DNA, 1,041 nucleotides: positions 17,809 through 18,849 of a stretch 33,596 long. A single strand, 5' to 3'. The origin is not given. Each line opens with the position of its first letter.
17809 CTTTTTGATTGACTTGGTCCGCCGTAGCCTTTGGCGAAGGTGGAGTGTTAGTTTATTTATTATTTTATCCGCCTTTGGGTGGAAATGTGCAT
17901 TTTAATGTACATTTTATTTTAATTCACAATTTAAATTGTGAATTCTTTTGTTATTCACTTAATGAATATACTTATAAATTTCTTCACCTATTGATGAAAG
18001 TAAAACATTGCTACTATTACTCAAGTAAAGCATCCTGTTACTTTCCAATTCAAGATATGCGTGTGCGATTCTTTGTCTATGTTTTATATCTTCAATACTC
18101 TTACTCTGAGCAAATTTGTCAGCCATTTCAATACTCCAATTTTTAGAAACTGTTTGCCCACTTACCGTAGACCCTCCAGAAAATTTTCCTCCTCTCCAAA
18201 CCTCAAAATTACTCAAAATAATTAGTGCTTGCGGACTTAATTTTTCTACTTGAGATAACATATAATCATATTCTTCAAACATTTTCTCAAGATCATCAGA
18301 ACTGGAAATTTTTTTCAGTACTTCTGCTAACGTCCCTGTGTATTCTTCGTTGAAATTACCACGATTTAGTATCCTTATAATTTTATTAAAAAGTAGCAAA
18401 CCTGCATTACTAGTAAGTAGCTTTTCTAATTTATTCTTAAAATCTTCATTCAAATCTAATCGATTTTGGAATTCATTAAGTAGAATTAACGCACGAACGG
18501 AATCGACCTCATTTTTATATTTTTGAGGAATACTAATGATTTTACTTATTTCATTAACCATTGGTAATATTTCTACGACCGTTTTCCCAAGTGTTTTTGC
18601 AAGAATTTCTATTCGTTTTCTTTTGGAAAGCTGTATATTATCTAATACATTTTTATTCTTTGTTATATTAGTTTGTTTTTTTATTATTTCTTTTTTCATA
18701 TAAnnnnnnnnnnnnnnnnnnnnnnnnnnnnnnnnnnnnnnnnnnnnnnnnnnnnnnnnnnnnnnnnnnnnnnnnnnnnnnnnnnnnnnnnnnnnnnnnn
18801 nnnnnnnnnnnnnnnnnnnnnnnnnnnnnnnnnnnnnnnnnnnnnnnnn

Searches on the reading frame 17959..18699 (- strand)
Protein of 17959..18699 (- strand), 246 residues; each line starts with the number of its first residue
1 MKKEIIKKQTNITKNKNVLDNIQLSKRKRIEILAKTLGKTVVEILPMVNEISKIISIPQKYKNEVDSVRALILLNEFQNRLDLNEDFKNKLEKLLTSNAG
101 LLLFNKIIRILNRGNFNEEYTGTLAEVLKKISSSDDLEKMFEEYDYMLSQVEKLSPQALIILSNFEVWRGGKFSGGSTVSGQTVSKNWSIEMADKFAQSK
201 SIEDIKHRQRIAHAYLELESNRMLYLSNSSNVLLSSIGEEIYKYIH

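Call 3: search_protein_families(library=pfam, proteins=[window:17959-18699:-], max_evalue=1)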
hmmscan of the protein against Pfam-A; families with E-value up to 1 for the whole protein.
window:17959-18699:- (246 aa): 2 families
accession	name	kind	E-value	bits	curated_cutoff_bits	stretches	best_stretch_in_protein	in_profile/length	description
PF02847.23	MA3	-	0.011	16.1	23.2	1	73-165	8-102/113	MA3 domain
PF05555.16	DUF762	-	0.087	12.8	25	1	8-116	127-232/245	Coxiella burnetii protein of unknown function (DUF762)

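Call 4: search_protein_families(library=ncbifam, proteins=[window:17959-18699:-], max_evalue=1)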
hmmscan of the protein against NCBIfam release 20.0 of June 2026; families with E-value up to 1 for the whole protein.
window:17959-18699:- (246 aa): 4 families
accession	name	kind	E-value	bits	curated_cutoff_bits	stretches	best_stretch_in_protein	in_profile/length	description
NF052588.1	RnaseEMycob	equivalog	0.0045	14.8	1400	0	18-78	11-71/945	ribonuclease E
NF045653.1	TyIsonSynPvcA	equivalog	0.032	13.1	600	1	23-129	126-220/315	L-tyrosine isonitrile synthase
NF007703.0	PRK10391.1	equivalog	0.05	13.6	101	1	128-150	10-32/71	transcription modulator YdgT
NF040897.1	SPJ_0845_Nterm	domain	0.11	12.7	24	1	132-143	6-17/25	SPJ_0845 family protein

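Call 5: search_protein_families(library=phrogs, proteins=[window:17959-18699:-], max_evalue=1)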
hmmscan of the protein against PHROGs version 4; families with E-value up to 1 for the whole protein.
window:17959-18699:- (246 aa): 5 families
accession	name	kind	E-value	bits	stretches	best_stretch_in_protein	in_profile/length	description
phrog_15873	-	unknown function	2.3e-22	80.4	1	51-224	67-239/278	-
phrog_8688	-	unknown function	0.12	13.5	1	27-69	21-65/76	-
phrog_24991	-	unknown function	0.13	13.7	1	202-233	94-125/137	-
phrog_2114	-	unknown function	0.13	12.9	1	74-158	87-171/242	-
phrog_31091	-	unknown function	0.25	12.6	0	162-212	19-70/79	-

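Call 6: search_protein_families(library=padloc, proteins=[window:17959-18699:-], max_evalue=1)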
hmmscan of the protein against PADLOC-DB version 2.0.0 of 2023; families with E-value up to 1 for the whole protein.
window:17959-18699:- (246 aa): 3 families
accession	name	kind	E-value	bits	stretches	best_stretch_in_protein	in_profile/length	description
PDLC01681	Cas13a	-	0.023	13.2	1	3-74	87-157/166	Cas13a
PDLC01446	Csm2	-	0.062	12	1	43-146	32-119/135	CAS-III-A; effector_SS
PDLC00342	PtuB1|PtuB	-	0.11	9.9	1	74-158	155-239/247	Unknown function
